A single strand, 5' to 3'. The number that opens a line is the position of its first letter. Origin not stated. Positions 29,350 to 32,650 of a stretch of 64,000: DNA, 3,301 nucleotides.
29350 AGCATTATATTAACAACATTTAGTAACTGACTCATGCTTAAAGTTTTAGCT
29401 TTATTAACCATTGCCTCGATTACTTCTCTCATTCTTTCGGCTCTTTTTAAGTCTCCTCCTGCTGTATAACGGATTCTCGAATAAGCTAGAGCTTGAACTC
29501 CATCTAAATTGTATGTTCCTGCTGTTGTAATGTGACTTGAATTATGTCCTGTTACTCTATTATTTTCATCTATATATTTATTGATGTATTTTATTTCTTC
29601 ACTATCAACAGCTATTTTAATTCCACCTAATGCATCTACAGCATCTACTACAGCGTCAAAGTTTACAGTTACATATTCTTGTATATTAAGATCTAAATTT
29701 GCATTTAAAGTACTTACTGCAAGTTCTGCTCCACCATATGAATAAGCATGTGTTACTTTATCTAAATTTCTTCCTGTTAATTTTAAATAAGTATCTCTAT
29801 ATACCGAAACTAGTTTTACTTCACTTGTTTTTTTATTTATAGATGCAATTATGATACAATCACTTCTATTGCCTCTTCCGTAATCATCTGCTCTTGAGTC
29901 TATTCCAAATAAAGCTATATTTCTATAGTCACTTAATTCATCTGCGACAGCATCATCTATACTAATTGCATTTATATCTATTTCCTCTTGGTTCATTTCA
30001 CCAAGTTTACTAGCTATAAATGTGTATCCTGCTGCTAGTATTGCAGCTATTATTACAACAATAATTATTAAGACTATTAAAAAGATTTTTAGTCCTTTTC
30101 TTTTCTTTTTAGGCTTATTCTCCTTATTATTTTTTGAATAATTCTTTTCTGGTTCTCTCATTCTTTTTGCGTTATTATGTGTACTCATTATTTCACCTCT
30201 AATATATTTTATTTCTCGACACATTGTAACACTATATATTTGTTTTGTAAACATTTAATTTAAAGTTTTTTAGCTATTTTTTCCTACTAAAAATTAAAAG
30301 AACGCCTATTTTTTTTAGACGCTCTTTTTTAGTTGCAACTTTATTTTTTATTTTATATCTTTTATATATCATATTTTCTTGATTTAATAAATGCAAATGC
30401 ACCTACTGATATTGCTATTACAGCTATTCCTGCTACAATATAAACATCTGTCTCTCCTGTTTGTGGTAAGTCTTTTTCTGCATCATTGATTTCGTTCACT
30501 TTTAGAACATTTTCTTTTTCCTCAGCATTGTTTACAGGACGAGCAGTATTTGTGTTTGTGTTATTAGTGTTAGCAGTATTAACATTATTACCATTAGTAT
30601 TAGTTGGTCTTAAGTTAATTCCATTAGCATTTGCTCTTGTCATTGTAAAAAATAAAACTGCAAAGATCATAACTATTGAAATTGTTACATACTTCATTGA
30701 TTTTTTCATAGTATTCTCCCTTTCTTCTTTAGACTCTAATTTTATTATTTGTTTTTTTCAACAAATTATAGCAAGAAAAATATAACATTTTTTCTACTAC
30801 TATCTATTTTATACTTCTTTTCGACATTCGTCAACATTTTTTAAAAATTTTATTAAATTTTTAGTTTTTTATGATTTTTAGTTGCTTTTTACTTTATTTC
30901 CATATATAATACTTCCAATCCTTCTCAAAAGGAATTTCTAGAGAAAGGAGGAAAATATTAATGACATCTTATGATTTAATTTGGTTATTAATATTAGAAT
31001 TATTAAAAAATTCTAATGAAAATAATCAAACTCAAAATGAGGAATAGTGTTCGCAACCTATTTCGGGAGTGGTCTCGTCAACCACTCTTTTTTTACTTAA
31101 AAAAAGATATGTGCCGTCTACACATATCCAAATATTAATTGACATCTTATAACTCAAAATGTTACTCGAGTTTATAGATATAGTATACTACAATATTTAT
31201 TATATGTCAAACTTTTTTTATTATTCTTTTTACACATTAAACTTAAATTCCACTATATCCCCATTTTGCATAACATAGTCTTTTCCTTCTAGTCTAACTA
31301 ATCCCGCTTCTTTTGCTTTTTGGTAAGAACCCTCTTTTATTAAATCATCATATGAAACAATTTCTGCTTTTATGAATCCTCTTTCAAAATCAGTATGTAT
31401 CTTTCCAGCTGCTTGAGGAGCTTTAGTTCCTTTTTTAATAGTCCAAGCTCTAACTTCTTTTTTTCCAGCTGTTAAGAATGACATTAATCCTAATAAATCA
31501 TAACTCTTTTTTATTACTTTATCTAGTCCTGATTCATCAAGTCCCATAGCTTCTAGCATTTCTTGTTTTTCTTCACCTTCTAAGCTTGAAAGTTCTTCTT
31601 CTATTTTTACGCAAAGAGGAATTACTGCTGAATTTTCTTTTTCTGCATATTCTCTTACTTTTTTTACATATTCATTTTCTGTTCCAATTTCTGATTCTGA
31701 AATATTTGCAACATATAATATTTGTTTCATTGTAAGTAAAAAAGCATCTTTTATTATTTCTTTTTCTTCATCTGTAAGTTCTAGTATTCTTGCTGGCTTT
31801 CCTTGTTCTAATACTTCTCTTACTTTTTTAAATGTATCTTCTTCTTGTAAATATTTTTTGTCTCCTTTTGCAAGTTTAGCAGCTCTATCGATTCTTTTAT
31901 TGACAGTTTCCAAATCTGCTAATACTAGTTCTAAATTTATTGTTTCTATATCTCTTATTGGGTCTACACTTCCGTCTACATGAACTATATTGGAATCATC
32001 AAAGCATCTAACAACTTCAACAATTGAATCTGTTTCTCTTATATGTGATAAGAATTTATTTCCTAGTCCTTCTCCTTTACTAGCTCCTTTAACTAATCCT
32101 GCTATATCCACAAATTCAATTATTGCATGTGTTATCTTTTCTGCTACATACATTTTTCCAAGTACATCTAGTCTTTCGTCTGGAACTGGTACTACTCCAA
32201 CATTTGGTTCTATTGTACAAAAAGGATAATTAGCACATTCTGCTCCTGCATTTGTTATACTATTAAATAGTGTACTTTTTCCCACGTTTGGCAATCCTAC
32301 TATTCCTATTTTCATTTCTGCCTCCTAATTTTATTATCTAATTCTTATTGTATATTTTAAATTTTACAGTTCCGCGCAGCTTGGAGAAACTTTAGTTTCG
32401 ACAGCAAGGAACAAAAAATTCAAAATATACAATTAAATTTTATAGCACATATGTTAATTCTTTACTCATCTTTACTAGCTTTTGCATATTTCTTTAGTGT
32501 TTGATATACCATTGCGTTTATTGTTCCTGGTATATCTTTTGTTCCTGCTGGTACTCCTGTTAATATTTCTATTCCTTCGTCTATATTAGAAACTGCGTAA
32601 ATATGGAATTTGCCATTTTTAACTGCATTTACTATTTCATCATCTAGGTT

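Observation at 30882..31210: Self-contained 28-aa ORF plus convergent sRNA with a ~20-nt complement to its start codon: type I TA-like module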

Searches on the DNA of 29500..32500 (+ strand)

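Call 3: search_rna_families(source=window, start=29500, end=32500, threshold=evalue, max_evalue=10, show_alignments=3)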
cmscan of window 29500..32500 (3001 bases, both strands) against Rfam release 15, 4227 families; matches with E-value up to 10: 2.
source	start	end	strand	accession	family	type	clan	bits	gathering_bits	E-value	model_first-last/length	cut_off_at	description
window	31535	31580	-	RF01306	sR52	Gene; snRNA; snoRNA; CD-box;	-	15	50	7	1-60/60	no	Small nucleolar RNA sR52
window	30481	30526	-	RF01306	sR52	Gene; snRNA; snoRNA; CD-box;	-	14.4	50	9.8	1-60/60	no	Small nucleolar RNA sR52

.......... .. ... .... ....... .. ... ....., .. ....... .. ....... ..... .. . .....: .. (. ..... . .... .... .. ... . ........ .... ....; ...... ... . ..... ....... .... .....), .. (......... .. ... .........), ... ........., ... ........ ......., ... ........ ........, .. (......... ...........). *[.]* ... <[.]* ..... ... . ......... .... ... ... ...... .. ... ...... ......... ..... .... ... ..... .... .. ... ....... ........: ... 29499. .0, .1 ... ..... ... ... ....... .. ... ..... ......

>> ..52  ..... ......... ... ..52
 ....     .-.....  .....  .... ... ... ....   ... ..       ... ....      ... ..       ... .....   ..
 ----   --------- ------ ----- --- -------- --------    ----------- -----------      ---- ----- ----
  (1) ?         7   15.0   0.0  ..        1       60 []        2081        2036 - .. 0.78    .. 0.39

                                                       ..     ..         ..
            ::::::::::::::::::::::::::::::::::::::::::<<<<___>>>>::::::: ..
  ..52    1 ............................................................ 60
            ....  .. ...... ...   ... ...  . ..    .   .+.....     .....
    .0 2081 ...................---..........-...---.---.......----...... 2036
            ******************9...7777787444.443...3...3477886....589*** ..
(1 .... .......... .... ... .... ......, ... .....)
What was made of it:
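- On Rfam RNA families: Only two chance-level snoRNA hits (E = 7-10) were found in 29500-32500, and both lie outside the cassette (call 3).
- Tried and rejected: Rfam on 29500-32500 gave nothing relevant (call 3).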

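Call 21: search_dna_similar(query=window:30866-31229:+, collection=plasmids, mode=distant, max_evalue=1, max_rows=15)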
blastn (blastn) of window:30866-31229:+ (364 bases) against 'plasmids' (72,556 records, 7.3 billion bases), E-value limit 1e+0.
Records with a match: 43; places in all: 44; records where one place covers at least 80% of the query: 0.
Best place of each record, by identity: 90-95% 1; 80-90% 8; 60-80% 34.
By first word of the organism name: Apilactobacillus 16; Enterococcus 9; Clostridium 8; Bacillus 3; Deferribacter 1; Geoalkalibacter 1; Mesomycoplasma 1; Priestia 1; Borreliella 1; Macrococcus 1; and 1 more.
By predicted mobility (MOB-suite, as given by PLSDB): non-mobilizable 32; conjugative 8; mobilizable 3.
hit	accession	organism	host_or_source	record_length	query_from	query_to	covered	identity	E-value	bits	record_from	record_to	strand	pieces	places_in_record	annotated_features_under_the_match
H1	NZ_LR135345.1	Enterococcus faecium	-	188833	299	363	18%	77.6%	3e-1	44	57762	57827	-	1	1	none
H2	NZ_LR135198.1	Enterococcus faecium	-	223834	299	363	18%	77.6%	3e-1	44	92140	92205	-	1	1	none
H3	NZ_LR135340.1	Enterococcus faecium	-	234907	299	363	18%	77.6%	3e-1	44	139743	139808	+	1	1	none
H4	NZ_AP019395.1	Enterococcus faecium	eutrophic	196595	299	363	18%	77.6%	3e-1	44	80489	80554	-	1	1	none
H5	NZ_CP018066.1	Enterococcus faecium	Homo sapiens,blood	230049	299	363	18%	77.6%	3e-1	44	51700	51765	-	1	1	none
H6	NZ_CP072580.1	Enterococcus faecium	Homo sapiens,blood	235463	299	363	18%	77.6%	3e-1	44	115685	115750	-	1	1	none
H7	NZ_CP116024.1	Enterococcus faecium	culture,sewage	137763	299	363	18%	77.6%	3e-1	44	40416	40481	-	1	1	none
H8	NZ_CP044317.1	Enterococcus faecium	Homo sapiens,Rectal swab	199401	299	363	18%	77.6%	3e-1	44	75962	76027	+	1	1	none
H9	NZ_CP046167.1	Enterococcus faecium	Homo sapiens,urine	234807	299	363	18%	77.6%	3e-1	44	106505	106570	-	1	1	none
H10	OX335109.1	Apilactobacillus kunkeei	Apis mellifera,European honeybee,honey ...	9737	89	155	18%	74.6%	3e-1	44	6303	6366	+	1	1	none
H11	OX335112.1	Apilactobacillus kunkeei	Apis mellifera,European honeybee,honey ...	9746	89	155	18%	74.6%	3e-1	44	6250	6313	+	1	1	none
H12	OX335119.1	Apilactobacillus kunkeei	Apis mellifera,European honeybee,honey ...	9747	89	155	18%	74.6%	3e-1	44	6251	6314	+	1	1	none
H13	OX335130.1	Apilactobacillus kunkeei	Apis mellifera,European honeybee,honey ...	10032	89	155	18%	74.6%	3e-1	44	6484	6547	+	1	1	none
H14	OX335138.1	Apilactobacillus kunkeei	Apis mellifera,European honeybee,honey ...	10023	89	155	18%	74.6%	3e-1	44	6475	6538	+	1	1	none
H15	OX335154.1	Apilactobacillus kunkeei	Apis mellifera,European honeybee,honey ...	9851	89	155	18%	74.6%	3e-1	44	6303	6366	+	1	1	none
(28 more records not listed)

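Call 22: search_dna_similar(query=window:30866-31229:+, collection=phages, mode=distant, max_evalue=1, max_rows=15)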
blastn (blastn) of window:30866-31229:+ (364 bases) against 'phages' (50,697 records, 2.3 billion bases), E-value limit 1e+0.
Records with a match: 19; places in all: 19; records where one place covers at least 80% of the query: 0.
Best place of each record, by identity: 95-99% 1; 80-90% 16; 60-80% 2.
By first word of the organism name: Staphylococcus 14; Streptococcus 1; Lactococcus 1; Pseudomonas 1; Mycoplasma 1; Bacteriophage 1.
By host as written in the record: Staphylococcus epidermidis F12 6; Staphylococcus aureus 3; Staphylococcus epidermidis 3; Streptococcus equinus pR-5 1; Lactococcus lactis PEN72 1; Pseudomonas sp. ERG2 1; Staphylococcus epidermidis NCC 100655 1; Mammaliicoccus vitulinus C6867 1; and 2 more.
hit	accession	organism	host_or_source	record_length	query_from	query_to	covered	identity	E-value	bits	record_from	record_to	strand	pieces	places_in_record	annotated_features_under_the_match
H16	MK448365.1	Streptococcus satellite phage Javan212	Streptococcus equinus pR-5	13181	309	363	15%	75.9%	4e-1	41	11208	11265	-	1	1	none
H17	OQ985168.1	Lactococcus phage STA206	Lactococcus lactis PEN72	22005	133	180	13%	83.3%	3e-2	46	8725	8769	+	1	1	lysin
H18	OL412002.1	Pseudomonas phage BroderSalsa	Pseudomonas sp. ERG2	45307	308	354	13%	78.7%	4e-1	41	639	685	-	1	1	none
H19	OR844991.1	Staphylococcus phage SA 1306 Kay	Staphylococcus aureus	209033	313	354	12%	83.3%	4e-1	42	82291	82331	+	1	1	record has no annotation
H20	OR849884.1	Staphylococcus phage SA 1298 Kay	Staphylococcus aureus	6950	313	354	12%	83.3%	4e-1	42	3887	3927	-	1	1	record has no annotation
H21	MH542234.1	Staphylococcus phage Terranova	Staphylococcus epidermidis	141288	128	165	10%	89.7%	8e-3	46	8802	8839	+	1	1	hypothetical protein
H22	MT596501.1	Staphylococcus phage vB_SepM_BE04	Staphylococcus epidermidis F12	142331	128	165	10%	89.7%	8e-3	46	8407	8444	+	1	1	hypothetical protein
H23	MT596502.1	Staphylococcus phage vB_SepM_BE05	Staphylococcus epidermidis F12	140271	128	165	10%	89.7%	8e-3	46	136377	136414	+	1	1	hypothetical protein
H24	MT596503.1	Staphylococcus phage vB_SepM_BE06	Staphylococcus epidermidis F12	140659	128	165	10%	89.7%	8e-3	46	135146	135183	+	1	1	hypothetical protein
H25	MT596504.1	Staphylococcus phage vB_SepM_BE07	Staphylococcus epidermidis F12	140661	128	165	10%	89.7%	8e-3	46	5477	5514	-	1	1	hypothetical protein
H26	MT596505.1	Staphylococcus phage vB_SepM_BE08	Staphylococcus epidermidis F12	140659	128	165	10%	89.7%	8e-3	46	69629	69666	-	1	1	hypothetical protein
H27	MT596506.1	Staphylococcus phage vB_SepM_BE09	Staphylococcus epidermidis F12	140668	128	165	10%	89.7%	8e-3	46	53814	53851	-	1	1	hypothetical protein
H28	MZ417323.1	Staphylococcus phage PG-2021_1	Staphylococcus epidermidis NCC 100655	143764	128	165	10%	89.7%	8e-3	46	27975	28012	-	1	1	record has no annotation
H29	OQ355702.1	Staphylococcus phage vB_SepM_BE24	Staphylococcus epidermidis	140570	128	165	10%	89.7%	8e-3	46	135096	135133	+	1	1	hypothetical protein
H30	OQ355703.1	Staphylococcus phage vB_SepM_BE25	Staphylococcus epidermidis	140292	128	165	10%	89.7%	8e-3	46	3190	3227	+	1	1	hypothetical protein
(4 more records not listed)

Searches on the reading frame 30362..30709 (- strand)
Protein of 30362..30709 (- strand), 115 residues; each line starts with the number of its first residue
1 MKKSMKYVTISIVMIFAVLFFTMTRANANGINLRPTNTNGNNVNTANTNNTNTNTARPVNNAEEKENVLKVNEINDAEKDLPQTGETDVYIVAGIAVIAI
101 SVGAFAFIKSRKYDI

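Call 15: search_protein_families(library=pfam, proteins=[window:30362-30709:-], max_evalue=10)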
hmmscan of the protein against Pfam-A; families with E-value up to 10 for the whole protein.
window:30362-30709:- (115 aa): 6 families
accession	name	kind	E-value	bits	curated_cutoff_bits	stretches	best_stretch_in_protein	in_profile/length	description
PF00746.26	Gram_pos_anchor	-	6.3e-06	26.5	20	1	75-112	3-40/43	LPXTG cell wall anchor motif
PF19108.5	DUF5795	-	0.028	14.9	27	1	55-91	13-48/74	Family of unknown function (DUF5795)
PF02950.22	Conotoxin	-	0.09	14.2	25.1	1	11-55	4-47/75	Conotoxin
PF18895.5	T4SS_pilin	-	0.25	11.9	26.6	1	2-22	48-68/71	Type IV secretion system pilin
PF06024.17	Orf78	-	0.52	11.1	29.4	1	52-102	26-76/101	Orf78 (ac78)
PF22575.2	Vir1p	-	7.3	4.6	29.5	1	27-72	358-418/922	Virilizer, yeast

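Call 16: find_encoding_contigs(protein=window:30362-30709:-, flank=2500, max_places=10)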
Protein window:30362-30709:- (115 aa): 24 contigs read that carry it; 3 places shown.
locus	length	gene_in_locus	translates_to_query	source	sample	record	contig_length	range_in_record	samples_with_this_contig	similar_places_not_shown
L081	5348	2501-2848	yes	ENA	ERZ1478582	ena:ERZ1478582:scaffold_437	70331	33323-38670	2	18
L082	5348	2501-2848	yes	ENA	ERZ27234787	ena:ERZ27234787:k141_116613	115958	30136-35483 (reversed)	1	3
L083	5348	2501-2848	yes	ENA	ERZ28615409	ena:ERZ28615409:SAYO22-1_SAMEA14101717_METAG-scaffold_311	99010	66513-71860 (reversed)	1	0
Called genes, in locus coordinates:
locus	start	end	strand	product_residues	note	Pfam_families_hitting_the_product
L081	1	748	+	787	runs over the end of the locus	PF20437:LonC_helical, PF13654:AAA_32, PF20436:LonB_AAA-LID, PF05362:Lon_C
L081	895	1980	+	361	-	PF01926:MMR_HSR1, PF02421:FeoB_N, PF06071:YchF-GTPase_C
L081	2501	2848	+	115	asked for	PF00746:Gram_pos_anchor (weak)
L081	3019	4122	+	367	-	PF03816:LytR_cpsA_psr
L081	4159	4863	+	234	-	PF02397:Bac_transf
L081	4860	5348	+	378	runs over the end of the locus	PF13477:Glyco_trans_4_2, PF13439:Glyco_transf_4, PF13579:Glyco_trans_4_4, PF00534:Glycos_transf_1, PF13692:Glyco_trans_1_4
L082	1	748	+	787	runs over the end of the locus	PF20437:LonC_helical, PF13654:AAA_32, PF20436:LonB_AAA-LID, PF05362:Lon_C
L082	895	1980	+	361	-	PF01926:MMR_HSR1, PF02421:FeoB_N, PF06071:YchF-GTPase_C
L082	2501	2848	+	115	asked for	PF00746:Gram_pos_anchor (weak)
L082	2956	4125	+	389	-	PF03816:LytR_cpsA_psr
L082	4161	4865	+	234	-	PF02397:Bac_transf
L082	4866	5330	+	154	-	PF08660:Alg14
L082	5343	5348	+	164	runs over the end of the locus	PF04101:Glyco_tran_28_C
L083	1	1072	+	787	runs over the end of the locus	PF20437:LonC_helical, PF13654:AAA_32, PF20436:LonB_AAA-LID, PF05362:Lon_C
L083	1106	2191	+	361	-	PF01926:MMR_HSR1, PF02421:FeoB_N, PF06071:YchF-GTPase_C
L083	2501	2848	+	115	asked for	PF00746:Gram_pos_anchor (weak)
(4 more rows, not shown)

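Call 27: find_homologous_proteins(query=window:30362-30709:-, max_evalue=1e-10)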
Query window:30362-30709:- (115 aa): 95 proteins with E <= 1e-10 among 142 candidates.
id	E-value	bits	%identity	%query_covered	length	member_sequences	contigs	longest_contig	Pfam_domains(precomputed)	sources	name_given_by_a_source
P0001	2.9e-64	231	98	100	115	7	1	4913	PF00746.27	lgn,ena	-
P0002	2.9e-64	231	99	100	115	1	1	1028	-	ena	-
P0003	8.6e-64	230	98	100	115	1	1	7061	PF00746.27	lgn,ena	-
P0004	2.4e-63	228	99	100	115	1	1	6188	PF00746.27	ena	-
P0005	1.5e-62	226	96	100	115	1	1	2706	PF00746.27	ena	-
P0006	8.2e-61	220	93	100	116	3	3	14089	PF00746.27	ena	-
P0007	2.3e-60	219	96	97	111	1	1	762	PF00746.27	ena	-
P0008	1.1e-47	178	77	100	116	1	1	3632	PF00746.27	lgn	-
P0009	5.2e-46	173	75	100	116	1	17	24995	PF00746.27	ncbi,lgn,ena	-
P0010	6.4e-46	172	67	100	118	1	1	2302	PF00746.27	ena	-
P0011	9.0e-46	172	73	100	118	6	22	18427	-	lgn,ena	-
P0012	3.3e-45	170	67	100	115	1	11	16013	PF00746.27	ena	-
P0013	6.7e-45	169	68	100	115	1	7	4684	PF00746.27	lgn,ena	-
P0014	2.2e-44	167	67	100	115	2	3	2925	PF00746.27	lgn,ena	-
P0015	3.2e-44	167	72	100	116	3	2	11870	PF00746.27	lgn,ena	-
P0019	1.8e-43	165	77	100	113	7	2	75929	PF00746.27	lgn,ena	-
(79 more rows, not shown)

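Call 28: find_encoding_contigs(protein=P0006, flank=2500, max_places=6)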
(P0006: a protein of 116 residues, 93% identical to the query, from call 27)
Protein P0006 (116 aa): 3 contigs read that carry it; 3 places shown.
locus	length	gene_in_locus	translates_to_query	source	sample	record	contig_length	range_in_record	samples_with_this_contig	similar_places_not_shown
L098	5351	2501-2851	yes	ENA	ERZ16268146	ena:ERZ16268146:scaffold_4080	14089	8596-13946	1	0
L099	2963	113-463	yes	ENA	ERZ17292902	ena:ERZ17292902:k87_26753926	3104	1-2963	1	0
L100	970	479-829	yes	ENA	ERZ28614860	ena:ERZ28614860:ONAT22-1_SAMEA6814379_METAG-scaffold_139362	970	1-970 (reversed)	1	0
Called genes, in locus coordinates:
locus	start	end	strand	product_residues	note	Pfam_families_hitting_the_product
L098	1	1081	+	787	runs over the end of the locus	PF20437:LonC_helical, PF13654:AAA_32, PF20436:LonB_AAA-LID, PF05362:Lon_C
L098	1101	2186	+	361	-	PF01926:MMR_HSR1, PF02421:FeoB_N, PF06071:YchF-GTPase_C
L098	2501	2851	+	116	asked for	PF00746:Gram_pos_anchor (weak)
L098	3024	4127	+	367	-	PF03816:LytR_cpsA_psr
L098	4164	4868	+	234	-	PF02397:Bac_transf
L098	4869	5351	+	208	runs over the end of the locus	?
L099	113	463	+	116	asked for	PF00746:Gram_pos_anchor (weak)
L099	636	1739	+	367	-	PF03816:LytR_cpsA_psr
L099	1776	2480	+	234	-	PF02397:Bac_transf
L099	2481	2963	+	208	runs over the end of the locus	?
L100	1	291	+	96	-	?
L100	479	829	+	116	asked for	PF00746:Gram_pos_anchor (weak)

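Call 29: find_encoding_contigs(protein=P0003, flank=2500, max_places=6)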
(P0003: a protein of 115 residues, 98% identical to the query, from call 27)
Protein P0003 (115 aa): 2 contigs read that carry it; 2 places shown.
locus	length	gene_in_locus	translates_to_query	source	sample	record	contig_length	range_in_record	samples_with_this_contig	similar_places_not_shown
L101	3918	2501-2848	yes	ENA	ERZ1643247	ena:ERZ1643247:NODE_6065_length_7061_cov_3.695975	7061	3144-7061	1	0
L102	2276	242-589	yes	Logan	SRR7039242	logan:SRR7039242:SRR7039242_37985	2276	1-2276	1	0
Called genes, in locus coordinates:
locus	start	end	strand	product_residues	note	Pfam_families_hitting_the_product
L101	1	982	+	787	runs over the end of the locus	PF20437:LonC_helical, PF13654:AAA_32, PF20436:LonB_AAA-LID, PF05362:Lon_C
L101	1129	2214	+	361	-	PF01926:MMR_HSR1, PF02421:FeoB_N, PF06071:YchF-GTPase_C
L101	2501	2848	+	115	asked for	PF00746:Gram_pos_anchor (weak)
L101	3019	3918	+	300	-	?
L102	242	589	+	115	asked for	PF00746:Gram_pos_anchor (weak)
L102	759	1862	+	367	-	PF03816:LytR_cpsA_psr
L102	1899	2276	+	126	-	?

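Call 30: find_encoding_contigs(protein=P0019, flank=2500, max_places=6)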
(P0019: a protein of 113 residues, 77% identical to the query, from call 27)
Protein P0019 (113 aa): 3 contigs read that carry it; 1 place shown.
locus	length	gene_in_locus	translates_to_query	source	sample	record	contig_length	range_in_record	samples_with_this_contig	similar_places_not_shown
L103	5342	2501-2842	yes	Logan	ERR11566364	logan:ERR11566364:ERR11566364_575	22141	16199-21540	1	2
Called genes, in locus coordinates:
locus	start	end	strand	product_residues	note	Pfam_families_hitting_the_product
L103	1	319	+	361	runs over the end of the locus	PF00395:SLH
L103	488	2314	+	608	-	PF00395:SLH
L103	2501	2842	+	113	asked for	PF00746:Gram_pos_anchor (weak)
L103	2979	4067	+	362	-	PF03816:LytR_cpsA_psr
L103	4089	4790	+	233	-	PF02397:Bac_transf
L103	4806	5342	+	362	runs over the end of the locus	PF03816:LytR_cpsA_psr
